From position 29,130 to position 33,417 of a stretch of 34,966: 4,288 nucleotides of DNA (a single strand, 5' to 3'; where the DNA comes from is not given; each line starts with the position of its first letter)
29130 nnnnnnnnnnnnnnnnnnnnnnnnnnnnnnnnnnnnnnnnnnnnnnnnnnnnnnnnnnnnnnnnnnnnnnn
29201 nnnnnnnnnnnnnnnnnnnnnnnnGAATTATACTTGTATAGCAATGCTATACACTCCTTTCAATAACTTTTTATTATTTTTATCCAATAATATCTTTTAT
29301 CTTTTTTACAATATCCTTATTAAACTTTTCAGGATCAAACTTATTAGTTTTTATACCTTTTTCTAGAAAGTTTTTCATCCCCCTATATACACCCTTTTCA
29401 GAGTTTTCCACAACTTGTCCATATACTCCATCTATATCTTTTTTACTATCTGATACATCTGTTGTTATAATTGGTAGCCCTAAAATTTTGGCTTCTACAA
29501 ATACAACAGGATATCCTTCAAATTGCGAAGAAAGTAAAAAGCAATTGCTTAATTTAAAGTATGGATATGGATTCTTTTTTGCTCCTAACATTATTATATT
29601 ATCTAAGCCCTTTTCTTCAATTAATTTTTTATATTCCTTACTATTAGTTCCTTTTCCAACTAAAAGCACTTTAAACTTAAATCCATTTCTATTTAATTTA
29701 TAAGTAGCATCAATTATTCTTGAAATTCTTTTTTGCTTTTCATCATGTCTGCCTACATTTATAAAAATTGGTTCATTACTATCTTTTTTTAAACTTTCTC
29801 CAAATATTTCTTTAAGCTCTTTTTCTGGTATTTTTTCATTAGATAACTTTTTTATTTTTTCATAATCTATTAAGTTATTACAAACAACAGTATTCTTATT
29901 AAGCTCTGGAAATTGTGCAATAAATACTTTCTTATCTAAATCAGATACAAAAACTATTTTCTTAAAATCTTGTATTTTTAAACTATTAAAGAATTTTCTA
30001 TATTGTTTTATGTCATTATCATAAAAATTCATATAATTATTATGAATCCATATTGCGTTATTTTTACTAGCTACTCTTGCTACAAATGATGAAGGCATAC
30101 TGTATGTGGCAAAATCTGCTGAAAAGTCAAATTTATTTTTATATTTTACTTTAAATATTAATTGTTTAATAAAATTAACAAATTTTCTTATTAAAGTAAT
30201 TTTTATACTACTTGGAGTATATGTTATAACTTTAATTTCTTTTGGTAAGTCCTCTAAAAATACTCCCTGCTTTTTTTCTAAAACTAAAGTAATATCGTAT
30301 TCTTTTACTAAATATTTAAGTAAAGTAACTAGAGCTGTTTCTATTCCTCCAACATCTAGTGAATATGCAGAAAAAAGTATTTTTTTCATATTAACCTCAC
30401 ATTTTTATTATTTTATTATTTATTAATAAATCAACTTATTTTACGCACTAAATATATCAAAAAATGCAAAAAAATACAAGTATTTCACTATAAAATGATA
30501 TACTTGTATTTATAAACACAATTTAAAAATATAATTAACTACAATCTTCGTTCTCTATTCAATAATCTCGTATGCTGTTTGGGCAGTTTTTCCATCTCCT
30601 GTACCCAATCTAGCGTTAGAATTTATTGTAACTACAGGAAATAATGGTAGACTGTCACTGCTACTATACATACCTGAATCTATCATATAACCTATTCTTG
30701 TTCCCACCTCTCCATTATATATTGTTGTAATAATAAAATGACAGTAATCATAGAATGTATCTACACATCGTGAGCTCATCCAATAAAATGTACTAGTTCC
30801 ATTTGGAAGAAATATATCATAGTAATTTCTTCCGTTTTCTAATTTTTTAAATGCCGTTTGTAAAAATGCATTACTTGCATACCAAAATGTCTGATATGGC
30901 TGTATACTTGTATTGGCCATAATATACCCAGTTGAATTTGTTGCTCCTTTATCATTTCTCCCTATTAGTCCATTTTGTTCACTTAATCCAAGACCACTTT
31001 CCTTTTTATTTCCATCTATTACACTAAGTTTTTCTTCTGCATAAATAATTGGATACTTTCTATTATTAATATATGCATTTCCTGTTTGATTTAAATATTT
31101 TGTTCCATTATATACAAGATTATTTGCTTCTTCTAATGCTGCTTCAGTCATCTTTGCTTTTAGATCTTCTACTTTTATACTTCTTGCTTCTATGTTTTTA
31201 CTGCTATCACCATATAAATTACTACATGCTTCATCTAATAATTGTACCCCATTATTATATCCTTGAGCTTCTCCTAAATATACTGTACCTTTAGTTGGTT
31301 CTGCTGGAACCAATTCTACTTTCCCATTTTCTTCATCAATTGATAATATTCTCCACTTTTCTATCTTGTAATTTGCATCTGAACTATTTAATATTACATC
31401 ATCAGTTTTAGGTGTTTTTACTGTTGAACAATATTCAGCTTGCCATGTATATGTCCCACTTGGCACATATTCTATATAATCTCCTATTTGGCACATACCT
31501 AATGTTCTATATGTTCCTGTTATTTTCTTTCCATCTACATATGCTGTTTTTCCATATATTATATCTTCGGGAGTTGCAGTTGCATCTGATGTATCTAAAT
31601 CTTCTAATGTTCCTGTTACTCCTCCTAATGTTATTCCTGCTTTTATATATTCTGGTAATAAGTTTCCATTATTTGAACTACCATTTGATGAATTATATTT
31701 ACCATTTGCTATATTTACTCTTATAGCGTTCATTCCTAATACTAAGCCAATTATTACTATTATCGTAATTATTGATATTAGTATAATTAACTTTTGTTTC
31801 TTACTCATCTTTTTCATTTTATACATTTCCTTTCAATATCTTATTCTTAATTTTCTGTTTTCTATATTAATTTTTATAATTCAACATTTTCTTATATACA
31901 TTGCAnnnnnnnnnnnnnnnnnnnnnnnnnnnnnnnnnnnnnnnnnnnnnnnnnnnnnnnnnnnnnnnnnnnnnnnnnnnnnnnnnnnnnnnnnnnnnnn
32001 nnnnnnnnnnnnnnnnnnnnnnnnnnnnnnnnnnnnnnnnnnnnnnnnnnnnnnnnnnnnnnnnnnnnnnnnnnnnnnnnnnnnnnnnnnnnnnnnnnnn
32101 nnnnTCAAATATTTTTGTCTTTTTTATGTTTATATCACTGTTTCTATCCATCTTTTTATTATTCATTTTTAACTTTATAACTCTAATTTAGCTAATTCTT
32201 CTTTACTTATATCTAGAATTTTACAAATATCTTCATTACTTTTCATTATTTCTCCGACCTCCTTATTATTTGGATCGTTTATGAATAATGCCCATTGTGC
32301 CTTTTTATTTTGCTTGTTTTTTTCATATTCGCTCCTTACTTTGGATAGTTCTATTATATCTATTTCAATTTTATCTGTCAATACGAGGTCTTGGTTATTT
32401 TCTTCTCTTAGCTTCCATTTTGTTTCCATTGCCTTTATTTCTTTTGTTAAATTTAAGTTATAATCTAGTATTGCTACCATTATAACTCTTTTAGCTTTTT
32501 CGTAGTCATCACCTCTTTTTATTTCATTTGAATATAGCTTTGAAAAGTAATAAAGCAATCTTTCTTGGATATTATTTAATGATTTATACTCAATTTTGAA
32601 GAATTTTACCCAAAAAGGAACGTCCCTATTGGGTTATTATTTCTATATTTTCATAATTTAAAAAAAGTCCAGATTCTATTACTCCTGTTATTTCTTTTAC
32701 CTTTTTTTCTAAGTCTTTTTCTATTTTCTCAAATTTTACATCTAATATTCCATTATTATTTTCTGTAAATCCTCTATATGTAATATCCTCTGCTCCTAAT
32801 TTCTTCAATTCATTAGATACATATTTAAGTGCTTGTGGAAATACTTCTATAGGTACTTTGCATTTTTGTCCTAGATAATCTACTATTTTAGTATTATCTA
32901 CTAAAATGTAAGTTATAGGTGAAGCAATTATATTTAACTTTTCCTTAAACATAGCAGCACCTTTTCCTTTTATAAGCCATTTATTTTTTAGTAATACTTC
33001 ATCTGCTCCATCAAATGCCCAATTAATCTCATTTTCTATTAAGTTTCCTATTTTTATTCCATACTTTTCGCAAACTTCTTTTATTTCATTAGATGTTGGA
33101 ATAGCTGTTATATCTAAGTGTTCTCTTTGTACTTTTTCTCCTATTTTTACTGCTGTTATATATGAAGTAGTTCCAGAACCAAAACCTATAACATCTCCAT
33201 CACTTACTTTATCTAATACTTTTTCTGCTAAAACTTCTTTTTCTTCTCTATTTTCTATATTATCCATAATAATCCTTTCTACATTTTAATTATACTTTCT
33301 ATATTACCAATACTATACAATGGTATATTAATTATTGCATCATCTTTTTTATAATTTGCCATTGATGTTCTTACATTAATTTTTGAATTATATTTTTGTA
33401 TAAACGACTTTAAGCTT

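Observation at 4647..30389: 26-kb co-directional glycopolymer locus with an unusually dense multi-branch extracytoplasmic glycosylation toolkit and missing canonical partners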

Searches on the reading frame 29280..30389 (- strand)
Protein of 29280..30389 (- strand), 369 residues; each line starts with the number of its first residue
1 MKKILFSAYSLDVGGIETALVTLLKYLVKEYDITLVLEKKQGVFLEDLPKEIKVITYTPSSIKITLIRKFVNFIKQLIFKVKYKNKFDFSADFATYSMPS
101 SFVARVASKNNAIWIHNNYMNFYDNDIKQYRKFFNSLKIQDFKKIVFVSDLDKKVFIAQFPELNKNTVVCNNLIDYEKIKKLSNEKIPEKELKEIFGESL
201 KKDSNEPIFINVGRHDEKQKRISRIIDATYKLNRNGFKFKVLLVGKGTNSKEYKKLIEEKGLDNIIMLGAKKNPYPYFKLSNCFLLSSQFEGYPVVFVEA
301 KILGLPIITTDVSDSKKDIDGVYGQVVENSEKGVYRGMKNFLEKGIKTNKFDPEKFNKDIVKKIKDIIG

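Call 5: search_protein_families(library=pfam, proteins=[window:29280-30389:-], max_evalue=0.01)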
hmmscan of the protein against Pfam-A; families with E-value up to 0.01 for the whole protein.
window:29280-30389:- (369 aa): 3 families
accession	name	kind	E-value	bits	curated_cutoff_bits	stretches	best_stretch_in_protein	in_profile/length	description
PF00534.26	Glycos_transf_1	-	9.5e-22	77.8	26.4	1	198-339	7-153/172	Glycosyl transferases group 1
PF13692.12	Glyco_trans_1_4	-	2.5e-18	67.1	27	1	207-333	2-131/142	Glycosyl transferases group 1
PF13439.12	Glyco_transf_4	-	0.0051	17.3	28.5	1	13-177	1-169/170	Glycosyltransferase Family 4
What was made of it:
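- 29280..30389 (-): GT4 glycosyltransferase (GT4a), first gene of the conserved cytoplasmic GT block. PF00534 at 77.8 bits (call 5).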

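Call 41: search_protein_families(library=ncbifam, proteins=[window:29280-30389:-], max_evalue=0.00001)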
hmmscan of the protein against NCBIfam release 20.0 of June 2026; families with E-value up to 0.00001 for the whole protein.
window:29280-30389:- (369 aa): 13 families
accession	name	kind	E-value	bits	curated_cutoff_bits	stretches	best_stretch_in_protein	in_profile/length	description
NF050063.1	ProtGlycPglJ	equivalog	3.7e-25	88.9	500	1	1-351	1-339/363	N-acetylgalactosamine-N,N'-diacetylbacillosaminyl-diphospho-undecaprenol 4-alpha-N-acetylgalactosaminyltransferase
NF007396.0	PRK09922.1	equivalog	2.8e-15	56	385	1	203-349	179-327/361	lipopolysaccharide 1,6-galactosyltransferase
TIGR03088.1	stp2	hypoth_equivalog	1.2e-14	54.2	409.05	1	4-332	4-325/374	TIGR03088 family PEP-CTERM/XrtA system glycosyltransferase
TIGR03999.1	thiol_BshA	equivalog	6.2e-12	45.1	273.7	1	148-313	151-305/375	N-acetyl-alpha-D-glucosaminyl L-malate synthase BshA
NF047684.1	TeichurnBiosyTuaC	equivalog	2.2e-11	43.3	550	1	75-325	95-333/391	teichuronic acid biosynthesis protein TuaC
TIGR04157.1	glyco_rSAM_CFB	subfamily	1.2e-09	37.6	400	1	138-314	166-334/406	TIGR04157 family glycosyltransferase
NF012034.0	PRK15490.1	equivalog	2.1e-09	36.3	813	1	238-330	429-523/578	Vi polysaccharide biosynthesis glycosyltransferase TviE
NF011726.0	PRK15179.1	equivalog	6.9e-08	31.3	733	1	217-312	527-623/694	Vi polysaccharide biosynthesis protein TviE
NF050056.1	ProtGlycPglH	equivalog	5.9e-07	28.9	600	0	3-320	2-294/354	GalNAc-alpha-(1->4)-GalNAc-alpha-(1->3)-diNAcBac-PP-undecaprenol alpha-1,4-N-acetyl-D-galactosaminyltransferase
NF049988.1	MGlcDAGSynMgs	equivalog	1.2e-06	28.2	400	1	180-344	191-345/398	alpha-monoglucosyldiacylglycerol synthase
NF038295.1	EPS_HpsP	equivalog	1.3e-06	27.7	550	1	86-330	92-338/388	hormogonium polysaccharide biosynthesis glycosyltransferase HpsP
TIGR04005.1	wcaL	equivalog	2.1e-06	26.9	537.6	1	206-316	221-340/406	colanic acid biosynthesis glycosyltransferase WcaL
TIGR02918.1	TIGR02918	equivalog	2.6e-06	26.4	574.6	1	209-313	322-425/500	accessory Sec system glycosyltransferase GtfA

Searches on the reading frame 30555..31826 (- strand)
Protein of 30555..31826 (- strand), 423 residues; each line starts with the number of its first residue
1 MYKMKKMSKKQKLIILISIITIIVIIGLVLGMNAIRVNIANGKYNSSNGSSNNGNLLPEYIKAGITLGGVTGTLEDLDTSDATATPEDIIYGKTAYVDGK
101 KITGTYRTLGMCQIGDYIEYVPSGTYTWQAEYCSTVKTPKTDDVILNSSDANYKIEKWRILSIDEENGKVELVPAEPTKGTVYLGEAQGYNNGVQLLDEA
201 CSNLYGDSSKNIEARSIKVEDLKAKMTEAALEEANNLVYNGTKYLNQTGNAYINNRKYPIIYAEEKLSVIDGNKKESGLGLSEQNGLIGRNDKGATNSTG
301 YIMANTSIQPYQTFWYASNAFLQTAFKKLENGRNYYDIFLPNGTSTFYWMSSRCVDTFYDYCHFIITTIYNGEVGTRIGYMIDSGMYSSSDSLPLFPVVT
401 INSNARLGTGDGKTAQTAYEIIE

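Call 5: search_protein_families(library=pfam, proteins=[window:30555-31826:-], max_evalue=0.01)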
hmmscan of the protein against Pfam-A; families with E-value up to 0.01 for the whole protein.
window:30555-31826:- (423 aa): 0 families

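Call 6: search_protein_families(library=ncbifam, proteins=[window:30555-31826:-], max_evalue=0.01)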
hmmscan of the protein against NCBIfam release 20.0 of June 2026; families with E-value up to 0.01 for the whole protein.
window:30555-31826:- (423 aa): 0 families

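Call 13: search_protein_families(library=pfam, proteins=[window:30555-31826:-], max_evalue=10)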
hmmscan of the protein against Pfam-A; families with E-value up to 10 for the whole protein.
window:30555-31826:- (423 aa): 1 family
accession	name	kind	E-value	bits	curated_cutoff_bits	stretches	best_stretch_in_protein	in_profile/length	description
PF07993.18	NAD_binding_4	-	0.023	14.3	20.1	2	262-284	58-80/258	Male sterility protein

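Call 66: find_encoding_contigs(protein=window:30555-31826:-, flank=10000, max_places=4)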
Protein window:30555-31826:- (423 aa): no gene with exactly this product is on record in the collection.

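Call 69: find_encoding_contigs(protein=window:30555-31817:-, flank=10000, max_places=4)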
Protein window:30555-31817:- (420 aa): no gene with exactly this product is on record in the collection.
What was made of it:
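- The only nearby secreted or anchored orphan (30555-31826) has no family and was not found elsewhere (calls 13, 66, 69).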

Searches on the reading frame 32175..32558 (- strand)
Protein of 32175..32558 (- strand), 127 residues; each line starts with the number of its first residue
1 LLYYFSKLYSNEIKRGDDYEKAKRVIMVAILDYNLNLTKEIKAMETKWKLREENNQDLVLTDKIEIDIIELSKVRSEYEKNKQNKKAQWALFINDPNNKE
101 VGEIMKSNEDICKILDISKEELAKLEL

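Call 5: search_protein_families(library=pfam, proteins=[window:32175-32558:-], max_evalue=0.01)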
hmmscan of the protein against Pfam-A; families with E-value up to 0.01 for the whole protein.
window:32175-32558:- (127 aa): 1 family
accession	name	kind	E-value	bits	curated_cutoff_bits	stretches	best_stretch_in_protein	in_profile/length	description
PF12784.13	PDDEXK_2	-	7.4e-17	62.3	27.4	1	2-117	86-198/229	PD-(D/E)XK nuclease family transposase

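Call 81: search_protein_families(library=ncbifam, proteins=[window:32175-32558:-], max_evalue=1e-10)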
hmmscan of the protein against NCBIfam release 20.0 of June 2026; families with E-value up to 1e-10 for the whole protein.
window:32175-32558:- (127 aa): 0 families

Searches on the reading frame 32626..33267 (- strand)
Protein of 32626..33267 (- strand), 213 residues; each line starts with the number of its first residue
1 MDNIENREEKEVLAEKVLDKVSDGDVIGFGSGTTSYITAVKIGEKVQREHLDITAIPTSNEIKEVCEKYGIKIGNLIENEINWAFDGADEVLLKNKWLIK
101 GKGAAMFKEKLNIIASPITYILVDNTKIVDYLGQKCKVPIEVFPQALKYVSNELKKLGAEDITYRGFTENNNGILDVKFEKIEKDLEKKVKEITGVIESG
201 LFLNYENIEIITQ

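Call 5: search_protein_families(library=pfam, proteins=[window:32626-33267:-], max_evalue=0.01)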
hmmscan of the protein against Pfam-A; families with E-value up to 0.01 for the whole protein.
window:32626-33267:- (213 aa): 2 families
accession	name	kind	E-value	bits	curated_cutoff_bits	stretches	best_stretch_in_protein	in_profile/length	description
PF06026.20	Rib_5-P_isom_A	-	5.1e-38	130.8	26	1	55-208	2-165/173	Ribose 5-phosphate isomerase A (phosphoriboisomerase A)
PF00455.28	DeoRC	-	0.00019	21.9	31.8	1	6-45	2-41/160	DeoR C terminal sensor domain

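Call 46: find_encoding_contigs(protein=window:32626-33267:-, flank=10000, max_places=3)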
Protein window:32626-33267:- (213 aa): no gene with exactly this product is on record in the collection.
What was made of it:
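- Tried and rejected: Look-ups for rpiA and for the 423-aa and 420-aa forms of the orphan gave nothing (calls 46, 66, 69).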
